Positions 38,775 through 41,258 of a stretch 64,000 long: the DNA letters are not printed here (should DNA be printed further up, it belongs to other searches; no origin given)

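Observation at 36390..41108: Accessory glycan-export operon after rng: kinase/GH fusion, Wzm, Wzt with glycan-binding domain, DUF3467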

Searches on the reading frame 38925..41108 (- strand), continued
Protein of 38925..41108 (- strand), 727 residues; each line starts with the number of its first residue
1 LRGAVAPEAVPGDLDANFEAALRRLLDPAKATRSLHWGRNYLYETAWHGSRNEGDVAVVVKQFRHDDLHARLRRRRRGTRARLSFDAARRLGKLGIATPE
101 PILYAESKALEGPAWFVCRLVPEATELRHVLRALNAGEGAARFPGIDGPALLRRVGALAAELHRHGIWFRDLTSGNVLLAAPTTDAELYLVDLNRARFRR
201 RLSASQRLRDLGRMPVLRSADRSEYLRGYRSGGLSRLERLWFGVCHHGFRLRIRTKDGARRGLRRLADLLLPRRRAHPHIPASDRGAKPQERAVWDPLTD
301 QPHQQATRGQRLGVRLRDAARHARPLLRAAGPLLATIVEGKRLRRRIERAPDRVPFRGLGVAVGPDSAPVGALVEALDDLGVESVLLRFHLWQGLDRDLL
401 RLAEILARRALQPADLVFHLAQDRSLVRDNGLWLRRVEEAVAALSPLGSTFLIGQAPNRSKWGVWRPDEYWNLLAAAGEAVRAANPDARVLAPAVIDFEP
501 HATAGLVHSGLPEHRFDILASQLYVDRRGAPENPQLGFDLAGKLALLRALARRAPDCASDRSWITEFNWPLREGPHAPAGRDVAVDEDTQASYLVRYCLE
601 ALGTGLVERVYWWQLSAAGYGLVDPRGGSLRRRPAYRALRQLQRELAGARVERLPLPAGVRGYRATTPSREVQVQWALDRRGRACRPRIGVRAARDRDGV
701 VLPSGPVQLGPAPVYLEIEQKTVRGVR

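Call 80: search_solved_structures(query=A1, max_evalue=1e-8, show_alignments=1)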
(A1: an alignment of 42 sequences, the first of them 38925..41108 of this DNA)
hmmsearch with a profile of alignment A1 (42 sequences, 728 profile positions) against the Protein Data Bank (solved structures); distinct sequences matched with E-value up to 1e-8: 1.
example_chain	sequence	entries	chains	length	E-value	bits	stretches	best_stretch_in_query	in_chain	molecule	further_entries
6dfl_A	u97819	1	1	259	4.4e-12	48.1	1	91-246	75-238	Lipopolysaccharide core heptose(I) kinase RfaP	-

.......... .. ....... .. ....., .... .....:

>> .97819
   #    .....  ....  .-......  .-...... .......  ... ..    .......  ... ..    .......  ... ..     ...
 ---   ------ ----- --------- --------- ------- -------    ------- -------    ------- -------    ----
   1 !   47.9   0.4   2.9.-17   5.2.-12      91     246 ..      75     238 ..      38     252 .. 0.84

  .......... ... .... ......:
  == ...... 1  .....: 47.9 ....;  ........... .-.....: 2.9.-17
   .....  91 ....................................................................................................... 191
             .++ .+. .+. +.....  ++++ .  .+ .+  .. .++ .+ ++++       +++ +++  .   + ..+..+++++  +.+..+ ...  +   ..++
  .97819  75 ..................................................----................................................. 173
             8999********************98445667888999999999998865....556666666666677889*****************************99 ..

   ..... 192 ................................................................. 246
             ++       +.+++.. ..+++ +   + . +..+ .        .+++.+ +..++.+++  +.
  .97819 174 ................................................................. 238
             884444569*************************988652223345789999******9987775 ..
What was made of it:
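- On Kdo/WaaP lipopolysaccharide kinase family (PF06293): The HRD and DL(N/H)RA motifs align with WaaP 6DFL (call 80).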
